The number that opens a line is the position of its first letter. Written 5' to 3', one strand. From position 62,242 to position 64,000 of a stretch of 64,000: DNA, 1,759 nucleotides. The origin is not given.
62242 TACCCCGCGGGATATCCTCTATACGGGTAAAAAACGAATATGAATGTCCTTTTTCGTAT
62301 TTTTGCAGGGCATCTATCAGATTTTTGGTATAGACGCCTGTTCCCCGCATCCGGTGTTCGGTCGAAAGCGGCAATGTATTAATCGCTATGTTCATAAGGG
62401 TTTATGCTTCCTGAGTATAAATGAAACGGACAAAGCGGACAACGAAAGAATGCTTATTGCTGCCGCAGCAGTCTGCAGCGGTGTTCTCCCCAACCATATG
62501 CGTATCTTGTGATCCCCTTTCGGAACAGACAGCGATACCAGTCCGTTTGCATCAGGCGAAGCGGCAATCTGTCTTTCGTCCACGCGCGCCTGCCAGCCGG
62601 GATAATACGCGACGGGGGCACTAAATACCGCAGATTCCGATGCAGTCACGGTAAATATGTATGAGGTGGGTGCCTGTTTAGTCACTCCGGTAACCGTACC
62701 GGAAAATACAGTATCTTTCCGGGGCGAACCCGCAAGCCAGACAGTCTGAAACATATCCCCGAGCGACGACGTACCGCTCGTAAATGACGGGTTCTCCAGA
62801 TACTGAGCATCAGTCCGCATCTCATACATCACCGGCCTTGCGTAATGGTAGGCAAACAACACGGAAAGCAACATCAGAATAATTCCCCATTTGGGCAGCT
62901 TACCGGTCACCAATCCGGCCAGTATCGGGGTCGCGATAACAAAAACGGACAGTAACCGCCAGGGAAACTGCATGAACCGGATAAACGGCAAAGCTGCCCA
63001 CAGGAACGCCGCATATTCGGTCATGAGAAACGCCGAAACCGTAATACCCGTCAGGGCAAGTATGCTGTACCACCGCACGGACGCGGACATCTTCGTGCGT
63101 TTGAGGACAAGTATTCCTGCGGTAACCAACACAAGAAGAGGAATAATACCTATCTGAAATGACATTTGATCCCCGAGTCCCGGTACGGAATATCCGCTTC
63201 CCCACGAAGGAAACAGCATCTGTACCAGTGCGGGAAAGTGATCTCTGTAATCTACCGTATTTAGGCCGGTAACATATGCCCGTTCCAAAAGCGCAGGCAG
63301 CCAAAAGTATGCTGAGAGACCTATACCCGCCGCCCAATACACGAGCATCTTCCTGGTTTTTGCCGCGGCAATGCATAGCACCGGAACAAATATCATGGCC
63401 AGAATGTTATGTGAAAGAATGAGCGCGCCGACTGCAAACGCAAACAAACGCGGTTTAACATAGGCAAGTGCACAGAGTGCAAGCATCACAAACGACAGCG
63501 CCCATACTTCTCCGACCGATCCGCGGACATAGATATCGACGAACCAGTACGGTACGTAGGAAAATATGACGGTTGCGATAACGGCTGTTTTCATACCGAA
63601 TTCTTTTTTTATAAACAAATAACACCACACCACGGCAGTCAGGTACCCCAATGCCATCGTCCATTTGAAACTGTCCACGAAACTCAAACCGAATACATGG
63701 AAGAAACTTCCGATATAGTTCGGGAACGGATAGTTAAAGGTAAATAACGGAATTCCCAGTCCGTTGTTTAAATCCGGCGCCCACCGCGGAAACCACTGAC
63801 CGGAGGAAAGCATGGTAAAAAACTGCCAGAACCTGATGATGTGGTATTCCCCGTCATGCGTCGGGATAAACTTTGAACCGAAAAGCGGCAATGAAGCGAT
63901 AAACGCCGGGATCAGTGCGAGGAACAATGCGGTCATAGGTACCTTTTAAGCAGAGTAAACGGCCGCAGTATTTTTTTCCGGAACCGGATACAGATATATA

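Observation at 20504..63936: About 43 kb single-strand supercluster combining a Wzx/Wzy-type pathway with a polyprenyl-phosphate-sugar/GT-C pathway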

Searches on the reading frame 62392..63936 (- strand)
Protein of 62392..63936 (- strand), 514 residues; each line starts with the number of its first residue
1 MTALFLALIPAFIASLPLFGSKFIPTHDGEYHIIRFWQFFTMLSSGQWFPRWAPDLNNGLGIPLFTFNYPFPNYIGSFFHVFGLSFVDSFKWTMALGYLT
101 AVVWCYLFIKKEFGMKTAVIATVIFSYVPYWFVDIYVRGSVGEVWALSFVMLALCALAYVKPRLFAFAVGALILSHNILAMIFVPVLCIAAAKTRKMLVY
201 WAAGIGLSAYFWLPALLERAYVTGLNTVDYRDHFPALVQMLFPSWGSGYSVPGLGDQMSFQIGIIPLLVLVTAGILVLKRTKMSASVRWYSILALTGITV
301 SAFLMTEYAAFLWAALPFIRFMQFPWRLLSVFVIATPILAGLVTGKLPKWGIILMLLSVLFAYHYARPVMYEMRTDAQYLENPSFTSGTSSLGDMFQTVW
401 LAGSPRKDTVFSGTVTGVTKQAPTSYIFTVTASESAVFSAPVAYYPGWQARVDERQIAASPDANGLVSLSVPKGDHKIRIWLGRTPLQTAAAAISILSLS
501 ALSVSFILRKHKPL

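Call 3: search_protein_families(library=pfam, proteins=[window:62392-63936:-], max_evalue=0.001)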
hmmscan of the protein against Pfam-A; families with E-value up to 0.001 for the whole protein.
window:62392-63936:- (514 aa): 1 family
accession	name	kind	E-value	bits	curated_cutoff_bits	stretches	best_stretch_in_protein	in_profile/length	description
PF09586.16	YfhO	-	2.2e-05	23.5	28.5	1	419-480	759-821/835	Bacterial membrane protein YfhO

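Call 11: search_protein_families(library=ncbifam, proteins=[window:62392-63936:-], max_evalue=0.1)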
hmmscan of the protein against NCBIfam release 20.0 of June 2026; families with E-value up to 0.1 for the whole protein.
window:62392-63936:- (514 aa): 1 family
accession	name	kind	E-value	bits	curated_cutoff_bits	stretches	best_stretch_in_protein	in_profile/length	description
NF047589.1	GlcsyltransPgfM1Strep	equivalog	2.5e-05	22.5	1400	1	429-504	874-949/955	glycosyltransferase PgfM1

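Call 16: search_solved_structures(query=window:62392-63936:-, max_evalue=1)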
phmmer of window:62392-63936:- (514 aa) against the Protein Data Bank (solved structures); distinct sequences matched with E-value up to 1: 0.

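Call 26: find_encoding_contigs(protein=window:62392-63936:-, flank=10000, max_places=4)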
Protein window:62392-63936:- (514 aa): 5 contigs read that carry it; 3 places shown.
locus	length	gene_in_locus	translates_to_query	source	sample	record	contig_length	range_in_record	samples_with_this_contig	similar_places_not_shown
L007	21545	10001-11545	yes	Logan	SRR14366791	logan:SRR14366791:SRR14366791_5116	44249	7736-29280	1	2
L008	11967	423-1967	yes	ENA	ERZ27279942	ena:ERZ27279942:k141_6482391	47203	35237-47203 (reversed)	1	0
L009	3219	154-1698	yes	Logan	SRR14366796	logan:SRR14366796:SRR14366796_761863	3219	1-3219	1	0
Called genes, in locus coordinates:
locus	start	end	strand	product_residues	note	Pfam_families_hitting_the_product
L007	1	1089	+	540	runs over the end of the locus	PF02366:PMT, PF13231:PMT_2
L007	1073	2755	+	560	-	PF13231:PMT_2 (weak)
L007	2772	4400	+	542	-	PF13231:PMT_2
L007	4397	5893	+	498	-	-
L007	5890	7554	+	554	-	-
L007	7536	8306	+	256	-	PF00535:Glycos_transf_2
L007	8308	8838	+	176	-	-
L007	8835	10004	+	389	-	PF26314:MptA_B_family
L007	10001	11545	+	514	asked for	-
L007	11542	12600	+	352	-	PF13579:Glyco_trans_4_4 (faint), PF13439:Glyco_transf_4 (weak), PF20706:GT4-conflict, PF00534:Glycos_transf_1, PF13692:Glyco_trans_1_4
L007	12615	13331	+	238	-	PF00535:Glycos_transf_2, PF10111:Glyco_tranf_2_2 (weak), PF13641:Glyco_tranf_2_3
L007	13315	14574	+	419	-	PF13440:Polysacc_synt_3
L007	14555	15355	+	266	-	PF00535:Glycos_transf_2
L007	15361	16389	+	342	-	PF01073:3Beta_HSD, PF01370:Epimerase, PF02719:Polysacc_synt_2, PF04321:RmlD_sub_bind, PF07993:NAD_binding_4, PF16363:GDP_Man_Dehyd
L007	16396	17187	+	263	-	PF13489:Methyltransf_23, PF13847:Methyltransf_31, PF08241:Methyltransf_11, PF08242:Methyltransf_12, PF13649:Methyltransf_25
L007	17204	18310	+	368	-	PF13439:Glyco_transf_4, PF20706:GT4-conflict, PF00534:Glycos_transf_1, PF13692:Glyco_trans_1_4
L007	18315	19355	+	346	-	PF00535:Glycos_transf_2, PF10111:Glyco_tranf_2_2 (weak), PF13641:Glyco_tranf_2_3, PF13704:Glyco_tranf_2_4 (faint)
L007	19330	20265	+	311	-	PF04321:RmlD_sub_bind, PF01073:3Beta_HSD, PF01370:Epimerase, PF02719:Polysacc_synt_2, PF07993:NAD_binding_4 (faint), PF13460:NAD_binding_10 (weak), PF16363:GDP_Man_Dehyd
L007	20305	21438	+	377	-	PF00534:Glycos_transf_1, PF13692:Glyco_trans_1_4, PF13524:Glyco_trans_1_2 (weak), PF26337:Gtf3_C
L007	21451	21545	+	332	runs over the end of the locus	PF00106:adh_short (weak), PF01073:3Beta_HSD, PF01370:Epimerase, PF02719:Polysacc_synt_2, PF04321:RmlD_sub_bind, PF05368:NmrA, PF16363:GDP_Man_Dehyd, PF13460:NAD_binding_10, +2 more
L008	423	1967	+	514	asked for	-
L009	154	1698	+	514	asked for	-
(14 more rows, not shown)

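Call 39: search_protein_families(library=pfam, proteins=[L007:1073-2755:+, L007:2772-4400:+, L007:4397-5893:+, L007:5890-7554:+, L007:7536-8306:+, L007:8308-8838:+, L007:8835-10004:+], max_evalue=1)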
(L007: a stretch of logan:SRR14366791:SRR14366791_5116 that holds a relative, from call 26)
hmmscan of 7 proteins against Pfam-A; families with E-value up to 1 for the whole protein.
L007:1073-2755:+ (560 aa): 3 families
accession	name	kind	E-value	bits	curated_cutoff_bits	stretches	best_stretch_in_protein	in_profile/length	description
PF13231.12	PMT_2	-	1.2e-06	29.3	26.1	1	71-241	2-158/160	Dolichyl-phosphate-mannose-protein mannosyltransferase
PF14012.11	DUF4229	-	0.021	15.3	27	1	81-131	15-65/68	Protein of unknown function (DUF4229)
PF15348.11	GEMIN8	-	0.92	9.9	29.7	0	442-474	6-37/229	Gemini of Cajal bodies-associated protein 8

L007:2772-4400:+ (542 aa): 1 family
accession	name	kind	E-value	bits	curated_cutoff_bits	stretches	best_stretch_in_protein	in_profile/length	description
PF13231.12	PMT_2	-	2.1e-10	41.4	26.1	1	66-227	3-158/160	Dolichyl-phosphate-mannose-protein mannosyltransferase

L007:4397-5893:+ (498 aa): 0 families

L007:5890-7554:+ (554 aa): 2 families
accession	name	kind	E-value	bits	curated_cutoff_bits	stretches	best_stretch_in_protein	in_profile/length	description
PF09586.16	YfhO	-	0.0002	20.3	28.5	1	101-394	94-382/835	Bacterial membrane protein YfhO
PF16020.10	Deltameth_res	-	0.65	10.3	27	1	306-332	16-42/52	Deltamethrin resistance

L007:7536-8306:+ (256 aa): 4 families
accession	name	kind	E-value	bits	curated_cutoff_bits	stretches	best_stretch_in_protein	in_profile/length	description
PF00535.33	Glycos_transf_2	-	3.4e-20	73.1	23.3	1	9-105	1-105/168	Glycosyl transferase family 2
PF13704.12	Glyco_tranf_2_4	-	1.4e-06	29.1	27.5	1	16-91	2-84/98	Glycosyl transferase family 2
PF13641.12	Glyco_tranf_2_3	-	0.048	14.1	27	1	8-90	3-98/230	Glycosyltransferase like family 2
PF10111.15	Glyco_tranf_2_2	-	0.071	13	27.3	1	9-102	1-105/276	Glycosyltransferase like family 2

L007:8308-8838:+ (176 aa): 1 family
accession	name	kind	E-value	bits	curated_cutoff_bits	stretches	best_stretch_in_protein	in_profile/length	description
PF18915.5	DUF5667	-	3.2e-05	24.7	27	1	33-142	2-98/99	Domain of unknown function (DUF5667)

L007:8835-10004:+ (389 aa): 1 family
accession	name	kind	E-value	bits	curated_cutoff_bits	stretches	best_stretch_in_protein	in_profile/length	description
PF24129.1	DUF7396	-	0.089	13.4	27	1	222-255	7-40/46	Family of unknown function (DUF7396)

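Call 94: find_related_loci(query=L007:1073-2755:+, collection=metagenome_contigs, flank=10000)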
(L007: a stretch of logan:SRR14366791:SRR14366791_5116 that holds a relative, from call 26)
Query L007:1073-2755:+ (560 aa) in metagenome_contigs; peptide patterns used: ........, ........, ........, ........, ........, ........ (x = any residue, [..] = any of these).
217 stretches matched a pattern; 54 encode a relative of the query (tblastn E <= 1e-3); 54 distinct loci.
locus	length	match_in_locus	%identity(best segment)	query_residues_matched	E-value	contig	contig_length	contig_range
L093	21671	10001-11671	95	4-560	0e+0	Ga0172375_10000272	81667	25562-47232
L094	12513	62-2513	78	1-560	0e+0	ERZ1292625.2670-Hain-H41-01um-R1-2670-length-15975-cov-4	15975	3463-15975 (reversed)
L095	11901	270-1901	72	4-560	0e+0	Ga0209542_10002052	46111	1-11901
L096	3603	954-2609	73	5-560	0e+0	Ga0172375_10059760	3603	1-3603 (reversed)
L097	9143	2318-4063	70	1-560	0e+0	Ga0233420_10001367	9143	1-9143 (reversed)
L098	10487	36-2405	71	7-560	0e+0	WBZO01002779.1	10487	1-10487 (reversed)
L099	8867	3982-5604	70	7-560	0e+0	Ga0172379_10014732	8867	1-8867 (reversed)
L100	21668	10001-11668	71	4-560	0e+0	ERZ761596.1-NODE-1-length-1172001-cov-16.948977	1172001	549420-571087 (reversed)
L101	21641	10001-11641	62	1-560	0e+0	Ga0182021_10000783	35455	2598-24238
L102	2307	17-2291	64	11-560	0e+0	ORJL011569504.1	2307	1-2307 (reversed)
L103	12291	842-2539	62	11-552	0e+0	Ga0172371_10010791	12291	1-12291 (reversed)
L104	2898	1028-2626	60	7-560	0e+0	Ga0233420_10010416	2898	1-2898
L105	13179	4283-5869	60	5-560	0e+0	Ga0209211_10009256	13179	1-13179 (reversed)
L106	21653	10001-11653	58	7-560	0e+0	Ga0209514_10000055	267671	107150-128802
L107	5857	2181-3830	60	11-560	0e+0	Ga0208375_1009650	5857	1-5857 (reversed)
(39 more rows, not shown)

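Call 96: search_protein_families(library=pfam, proteins=[L093:1-1260:-, L093:1257-3608:-, L093:3605-5242:-, L093:5292-6785:+, L093:6789-8099:+, L093:8171-9865:+], max_evalue=0.01)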
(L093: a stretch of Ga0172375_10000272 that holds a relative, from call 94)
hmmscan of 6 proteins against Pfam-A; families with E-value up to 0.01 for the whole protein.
L093:1-1260:- (420 aa): 2 families
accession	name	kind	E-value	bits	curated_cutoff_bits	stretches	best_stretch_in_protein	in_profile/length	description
PF13231.12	PMT_2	-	4.6e-11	43.6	26.1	1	70-220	4-152/160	Dolichyl-phosphate-mannose-protein mannosyltransferase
PF02366.24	PMT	-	7.2e-11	42.5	22.7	1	12-199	3-198/245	Dolichyl-phosphate-mannose-protein mannosyltransferase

L093:1257-3608:- (783 aa): 1 family
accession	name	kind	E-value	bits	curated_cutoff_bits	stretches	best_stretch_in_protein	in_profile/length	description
PF09586.16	YfhO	-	2.5e-17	63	28.5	2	123-484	90-441/835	Bacterial membrane protein YfhO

L093:3605-5242:- (545 aa): 3 families
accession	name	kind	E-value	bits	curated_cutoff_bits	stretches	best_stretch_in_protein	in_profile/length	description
PF10131.15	PTPS_related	-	1.7e-18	66.9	26.4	1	75-383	7-300/621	6-pyruvoyl-tetrahydropterin synthase related domain; membrane protein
PF11847.13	GT-C_AftD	-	2.5e-07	29.5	26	1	108-237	89-216/661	Alpha-(1->3)-arabinofuranosyltransferase, N-terminal GT-C domain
PF09586.16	YfhO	-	1.8e-05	23.8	28.5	1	470-510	785-822/835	Bacterial membrane protein YfhO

L093:5292-6785:+ (497 aa): 1 family
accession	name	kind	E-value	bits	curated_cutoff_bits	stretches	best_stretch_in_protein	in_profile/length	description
PF13231.12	PMT_2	-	4e-08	34.1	26.1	1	86-224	26-160/160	Dolichyl-phosphate-mannose-protein mannosyltransferase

L093:6789-8099:+ (436 aa): 1 family
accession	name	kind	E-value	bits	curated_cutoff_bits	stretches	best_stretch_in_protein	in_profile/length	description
PF09594.16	GT87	-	2.7e-08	34.3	25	1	192-401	24-230/237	Glycosyltransferase family 87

L093:8171-9865:+ (564 aa): 2 families
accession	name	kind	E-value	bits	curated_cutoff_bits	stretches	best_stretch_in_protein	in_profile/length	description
PF13231.12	PMT_2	-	7.8e-13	49.4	26.1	1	95-255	2-158/160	Dolichyl-phosphate-mannose-protein mannosyltransferase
PF02366.24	PMT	-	4.4e-08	33.4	22.7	1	39-244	4-212/245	Dolichyl-phosphate-mannose-protein mannosyltransferase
